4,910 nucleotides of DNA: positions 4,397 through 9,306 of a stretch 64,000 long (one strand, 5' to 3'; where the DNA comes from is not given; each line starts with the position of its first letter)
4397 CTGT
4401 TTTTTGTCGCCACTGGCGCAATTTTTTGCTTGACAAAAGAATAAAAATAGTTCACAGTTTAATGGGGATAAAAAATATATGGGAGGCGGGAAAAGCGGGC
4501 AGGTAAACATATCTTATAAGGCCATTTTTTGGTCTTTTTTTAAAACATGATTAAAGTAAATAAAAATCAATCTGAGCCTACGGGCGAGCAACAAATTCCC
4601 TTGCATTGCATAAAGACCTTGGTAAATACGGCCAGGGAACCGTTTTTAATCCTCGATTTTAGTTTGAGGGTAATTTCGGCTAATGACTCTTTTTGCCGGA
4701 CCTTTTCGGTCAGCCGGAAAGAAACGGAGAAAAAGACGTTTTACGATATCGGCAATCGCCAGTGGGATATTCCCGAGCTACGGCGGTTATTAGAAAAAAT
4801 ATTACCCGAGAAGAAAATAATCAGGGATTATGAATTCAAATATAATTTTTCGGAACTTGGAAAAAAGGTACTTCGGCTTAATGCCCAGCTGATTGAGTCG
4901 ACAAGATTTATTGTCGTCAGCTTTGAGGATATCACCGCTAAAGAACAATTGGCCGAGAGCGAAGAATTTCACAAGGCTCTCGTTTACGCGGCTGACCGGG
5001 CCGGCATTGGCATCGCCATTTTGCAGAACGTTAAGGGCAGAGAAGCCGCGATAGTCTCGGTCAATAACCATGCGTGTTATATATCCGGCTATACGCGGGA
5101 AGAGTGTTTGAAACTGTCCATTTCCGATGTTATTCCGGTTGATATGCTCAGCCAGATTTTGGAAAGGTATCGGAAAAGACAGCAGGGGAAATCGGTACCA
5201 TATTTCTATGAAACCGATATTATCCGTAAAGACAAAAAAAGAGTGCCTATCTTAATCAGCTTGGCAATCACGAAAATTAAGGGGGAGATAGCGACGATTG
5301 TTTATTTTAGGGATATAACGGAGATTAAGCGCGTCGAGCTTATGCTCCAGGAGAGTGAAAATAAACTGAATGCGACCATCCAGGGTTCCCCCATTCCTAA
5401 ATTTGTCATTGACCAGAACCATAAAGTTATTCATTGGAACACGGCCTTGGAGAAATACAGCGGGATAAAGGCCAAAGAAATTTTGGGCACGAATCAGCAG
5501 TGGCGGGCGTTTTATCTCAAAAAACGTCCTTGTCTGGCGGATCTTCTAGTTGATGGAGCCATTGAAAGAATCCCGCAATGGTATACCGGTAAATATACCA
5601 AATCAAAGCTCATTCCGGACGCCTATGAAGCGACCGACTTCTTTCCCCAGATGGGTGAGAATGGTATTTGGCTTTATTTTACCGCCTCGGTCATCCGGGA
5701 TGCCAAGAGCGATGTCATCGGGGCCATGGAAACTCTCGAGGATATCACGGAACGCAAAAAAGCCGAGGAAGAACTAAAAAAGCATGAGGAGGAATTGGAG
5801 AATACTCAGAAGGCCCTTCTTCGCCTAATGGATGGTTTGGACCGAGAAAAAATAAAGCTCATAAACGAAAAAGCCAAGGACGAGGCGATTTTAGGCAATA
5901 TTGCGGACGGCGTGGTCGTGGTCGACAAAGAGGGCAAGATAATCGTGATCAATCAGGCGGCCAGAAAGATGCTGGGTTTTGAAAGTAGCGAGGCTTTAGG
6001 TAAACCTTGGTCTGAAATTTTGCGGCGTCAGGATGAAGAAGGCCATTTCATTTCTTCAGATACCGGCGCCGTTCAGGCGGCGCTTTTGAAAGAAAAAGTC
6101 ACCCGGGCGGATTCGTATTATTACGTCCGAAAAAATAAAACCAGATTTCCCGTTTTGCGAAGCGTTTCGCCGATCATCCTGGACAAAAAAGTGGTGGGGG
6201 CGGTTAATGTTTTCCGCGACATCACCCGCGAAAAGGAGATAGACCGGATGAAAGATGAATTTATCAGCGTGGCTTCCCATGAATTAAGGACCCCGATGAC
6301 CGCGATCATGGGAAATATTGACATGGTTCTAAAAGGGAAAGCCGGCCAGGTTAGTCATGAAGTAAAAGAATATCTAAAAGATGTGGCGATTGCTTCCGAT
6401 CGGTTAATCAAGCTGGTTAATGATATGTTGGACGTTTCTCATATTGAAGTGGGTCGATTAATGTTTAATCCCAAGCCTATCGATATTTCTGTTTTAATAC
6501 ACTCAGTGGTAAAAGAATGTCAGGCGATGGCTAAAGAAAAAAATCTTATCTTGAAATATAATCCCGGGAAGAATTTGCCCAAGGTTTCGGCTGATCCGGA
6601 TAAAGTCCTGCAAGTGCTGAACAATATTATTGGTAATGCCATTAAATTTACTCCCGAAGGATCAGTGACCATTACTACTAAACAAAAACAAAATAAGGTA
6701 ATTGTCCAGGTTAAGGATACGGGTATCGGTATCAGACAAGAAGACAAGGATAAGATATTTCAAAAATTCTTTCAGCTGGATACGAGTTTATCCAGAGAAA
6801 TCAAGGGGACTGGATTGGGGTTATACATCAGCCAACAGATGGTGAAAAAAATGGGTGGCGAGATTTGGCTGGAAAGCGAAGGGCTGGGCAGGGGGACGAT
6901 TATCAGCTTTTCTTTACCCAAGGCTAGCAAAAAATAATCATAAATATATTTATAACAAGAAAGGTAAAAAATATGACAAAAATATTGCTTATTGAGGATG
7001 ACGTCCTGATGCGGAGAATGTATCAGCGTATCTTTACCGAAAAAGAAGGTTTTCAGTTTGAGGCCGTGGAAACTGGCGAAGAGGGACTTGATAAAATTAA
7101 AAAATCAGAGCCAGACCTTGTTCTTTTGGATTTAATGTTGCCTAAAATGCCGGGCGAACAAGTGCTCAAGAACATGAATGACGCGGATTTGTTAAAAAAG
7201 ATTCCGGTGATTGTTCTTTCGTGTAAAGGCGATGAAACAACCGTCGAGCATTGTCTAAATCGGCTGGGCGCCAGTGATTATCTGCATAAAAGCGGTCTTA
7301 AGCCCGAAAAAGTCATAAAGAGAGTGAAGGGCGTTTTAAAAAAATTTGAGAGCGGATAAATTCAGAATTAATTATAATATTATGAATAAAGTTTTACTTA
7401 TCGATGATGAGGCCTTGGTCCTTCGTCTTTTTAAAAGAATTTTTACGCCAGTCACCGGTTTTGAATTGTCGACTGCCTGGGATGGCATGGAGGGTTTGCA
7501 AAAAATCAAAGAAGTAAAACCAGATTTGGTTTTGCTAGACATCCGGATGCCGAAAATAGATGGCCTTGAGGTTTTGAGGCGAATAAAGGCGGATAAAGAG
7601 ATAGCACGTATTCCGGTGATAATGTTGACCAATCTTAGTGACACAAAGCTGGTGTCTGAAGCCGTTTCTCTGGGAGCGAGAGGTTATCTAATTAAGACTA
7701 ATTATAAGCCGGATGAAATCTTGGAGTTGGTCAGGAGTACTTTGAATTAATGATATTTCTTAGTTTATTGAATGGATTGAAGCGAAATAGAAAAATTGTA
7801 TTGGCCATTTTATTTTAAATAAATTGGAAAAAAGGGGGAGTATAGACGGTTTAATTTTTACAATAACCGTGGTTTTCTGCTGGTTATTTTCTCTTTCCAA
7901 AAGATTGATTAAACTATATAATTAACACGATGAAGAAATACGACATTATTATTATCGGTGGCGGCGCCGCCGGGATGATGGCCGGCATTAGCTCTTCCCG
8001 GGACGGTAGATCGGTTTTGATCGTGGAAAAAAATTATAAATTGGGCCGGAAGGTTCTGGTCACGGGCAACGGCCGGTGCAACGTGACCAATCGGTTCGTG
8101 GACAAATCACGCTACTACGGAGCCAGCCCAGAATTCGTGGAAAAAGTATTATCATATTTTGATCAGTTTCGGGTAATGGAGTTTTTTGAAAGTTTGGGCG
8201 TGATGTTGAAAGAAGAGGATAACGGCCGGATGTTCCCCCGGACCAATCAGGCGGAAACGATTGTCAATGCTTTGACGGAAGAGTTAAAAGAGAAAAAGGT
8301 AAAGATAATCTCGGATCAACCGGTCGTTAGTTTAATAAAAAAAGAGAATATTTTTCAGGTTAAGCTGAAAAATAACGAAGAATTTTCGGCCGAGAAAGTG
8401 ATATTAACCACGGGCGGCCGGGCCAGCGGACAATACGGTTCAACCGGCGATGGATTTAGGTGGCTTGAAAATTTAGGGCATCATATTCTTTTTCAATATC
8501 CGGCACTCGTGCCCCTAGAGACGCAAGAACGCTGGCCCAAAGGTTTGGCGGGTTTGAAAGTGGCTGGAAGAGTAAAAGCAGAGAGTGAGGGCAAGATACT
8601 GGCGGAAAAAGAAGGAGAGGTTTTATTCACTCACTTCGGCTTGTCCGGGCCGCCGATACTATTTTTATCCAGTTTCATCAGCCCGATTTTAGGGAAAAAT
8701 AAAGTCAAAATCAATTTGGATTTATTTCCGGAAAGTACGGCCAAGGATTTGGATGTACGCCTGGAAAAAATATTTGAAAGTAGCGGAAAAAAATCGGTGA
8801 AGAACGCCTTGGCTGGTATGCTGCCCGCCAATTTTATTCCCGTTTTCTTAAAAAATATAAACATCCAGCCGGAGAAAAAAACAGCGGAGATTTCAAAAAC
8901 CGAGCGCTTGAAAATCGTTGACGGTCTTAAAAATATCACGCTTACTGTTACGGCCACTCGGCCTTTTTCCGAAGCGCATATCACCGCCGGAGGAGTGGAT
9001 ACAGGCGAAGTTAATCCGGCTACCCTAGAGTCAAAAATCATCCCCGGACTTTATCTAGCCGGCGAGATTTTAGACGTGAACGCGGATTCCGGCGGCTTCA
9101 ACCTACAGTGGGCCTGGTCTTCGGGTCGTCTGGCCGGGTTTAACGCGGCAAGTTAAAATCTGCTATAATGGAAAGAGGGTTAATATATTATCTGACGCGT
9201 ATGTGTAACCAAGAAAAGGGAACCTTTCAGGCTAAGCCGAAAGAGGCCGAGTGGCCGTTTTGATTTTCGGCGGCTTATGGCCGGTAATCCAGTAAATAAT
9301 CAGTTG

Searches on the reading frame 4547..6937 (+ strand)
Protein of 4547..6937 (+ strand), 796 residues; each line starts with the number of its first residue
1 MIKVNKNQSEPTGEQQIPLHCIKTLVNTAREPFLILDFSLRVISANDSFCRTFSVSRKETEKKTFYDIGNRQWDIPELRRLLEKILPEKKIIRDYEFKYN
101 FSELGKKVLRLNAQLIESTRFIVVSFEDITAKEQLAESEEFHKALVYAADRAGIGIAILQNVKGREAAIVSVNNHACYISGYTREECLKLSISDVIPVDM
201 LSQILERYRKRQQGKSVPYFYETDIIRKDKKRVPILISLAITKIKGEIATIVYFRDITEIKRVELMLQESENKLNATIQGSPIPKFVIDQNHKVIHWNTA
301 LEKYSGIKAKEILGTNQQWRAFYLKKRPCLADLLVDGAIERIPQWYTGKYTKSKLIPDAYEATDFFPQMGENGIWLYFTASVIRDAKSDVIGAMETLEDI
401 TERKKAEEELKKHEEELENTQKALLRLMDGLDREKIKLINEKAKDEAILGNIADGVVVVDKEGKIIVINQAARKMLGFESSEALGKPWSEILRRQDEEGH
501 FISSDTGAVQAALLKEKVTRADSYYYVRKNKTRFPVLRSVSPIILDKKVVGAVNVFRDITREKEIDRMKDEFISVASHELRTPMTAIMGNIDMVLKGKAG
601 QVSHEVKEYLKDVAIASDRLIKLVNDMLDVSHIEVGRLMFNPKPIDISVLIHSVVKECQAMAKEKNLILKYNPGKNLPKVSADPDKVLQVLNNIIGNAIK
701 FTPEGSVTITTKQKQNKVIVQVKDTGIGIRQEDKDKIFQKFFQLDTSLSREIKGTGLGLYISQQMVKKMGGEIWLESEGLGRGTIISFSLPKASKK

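Call 8: search_protein_families(library=pfam, proteins=[window:4547-6937:+], max_evalue=0.001)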
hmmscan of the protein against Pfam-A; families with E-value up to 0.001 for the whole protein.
window:4547-6937:+ (796 aa): 10 families
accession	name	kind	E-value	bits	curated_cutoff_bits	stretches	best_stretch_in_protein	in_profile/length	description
PF13426.13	PAS_9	-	1.1e-41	141.7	27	3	454-560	2-102/103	PAS domain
PF02518.31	HATPase_c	-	1.5e-29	103.1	26.4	1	683-793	2-110/111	Histidine kinase-, DNA gyrase B-, and HSP90-like ATPase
PF00989.32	PAS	-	2.6e-29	101.9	22.6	3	446-559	4-113/113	PAS fold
PF08448.16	PAS_4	-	8.9e-28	97.2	23.1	1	451-563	3-109/110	PAS fold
PF13188.13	PAS_8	-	4.1e-19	68.2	21.8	1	446-498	4-53/65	PAS domain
PF00512.31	HisKA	-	6.7e-18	64.9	26.9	1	568-634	1-64/66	His Kinase A (phospho-acceptor) domain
PF12860.13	PAS_7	-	2.5e-14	53.8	27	1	450-565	2-113/115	PAS fold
PF08447.18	PAS_3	-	6e-10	39.7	25.6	0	170-238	2-71/89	PAS fold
PF24820.1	Diguanyl_cycl_sensor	-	2.1e-05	24.9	28.1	1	451-495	4-48/109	Diguanylate cyclase-like sensor domain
PF14501.12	HATPase_c_5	-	0.00069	19.9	22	0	689-777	8-90/102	GHKL domain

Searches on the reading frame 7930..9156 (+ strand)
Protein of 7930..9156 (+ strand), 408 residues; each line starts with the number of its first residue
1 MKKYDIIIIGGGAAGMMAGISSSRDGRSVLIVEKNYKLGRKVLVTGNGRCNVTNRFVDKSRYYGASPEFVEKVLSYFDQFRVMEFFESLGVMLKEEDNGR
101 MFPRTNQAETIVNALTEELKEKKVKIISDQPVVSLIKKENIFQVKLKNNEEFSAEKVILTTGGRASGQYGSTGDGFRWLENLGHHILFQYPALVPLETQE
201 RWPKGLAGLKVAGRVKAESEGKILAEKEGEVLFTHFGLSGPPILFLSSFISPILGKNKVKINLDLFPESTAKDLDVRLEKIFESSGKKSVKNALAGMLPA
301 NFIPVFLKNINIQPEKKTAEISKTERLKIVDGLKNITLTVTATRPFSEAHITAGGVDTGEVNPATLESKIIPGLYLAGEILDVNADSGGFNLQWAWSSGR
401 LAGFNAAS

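Call 8: search_protein_families(library=pfam, proteins=[window:7930-9156:+], max_evalue=0.001)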
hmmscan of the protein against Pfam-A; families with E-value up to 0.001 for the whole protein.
window:7930-9156:+ (408 aa): 11 families
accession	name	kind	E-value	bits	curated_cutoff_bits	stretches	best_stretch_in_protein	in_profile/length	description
PF03486.20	HI0933_like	-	1e-81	274.5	50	1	5-403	2-242/244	HI0933-like protein Rossmann domain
PF22780.1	HI0933_like_1st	-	1.5e-36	126.2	27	1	190-350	1-164/165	HI0933-like protein barrel and H2TH domain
PF00890.30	FAD_binding_2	-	2.6e-15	57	20.4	2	5-39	1-35/414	FAD binding domain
PF01134.28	GIDA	-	9e-12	45.2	22.1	0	5-36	1-32/391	Glucose inhibited division protein A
PF12831.13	FAD_oxidored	-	1.2e-11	45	27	1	5-157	1-140/416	FAD dependent oxidoreductase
PF01266.30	DAO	-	1.7e-09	38.1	27.9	0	110-169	150-209/353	FAD dependent oxidoreductase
PF07992.20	Pyr_redox_2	-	4e-09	36.7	26.1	1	4-165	1-111/291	Pyridine nucleotide-disulphide oxidoreductase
PF13738.12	Pyr_redox_3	-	4.8e-08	33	30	0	7-38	1-32/305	Pyridine nucleotide-disulphide oxidoreductase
PF01593.30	Amino_oxidase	-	6.2e-05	22.9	19.8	1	53-165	151-258/443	Flavin containing amine oxidoreductase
PF13450.12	NAD_binding_8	-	0.00019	22.1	21.9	1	8-39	1-32/68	NAD(P)-binding Rossmann-like domain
PF13454.12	NAD_binding_9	-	0.0006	20.3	21.8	0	7-162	1-153/155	FAD-NAD(P)-binding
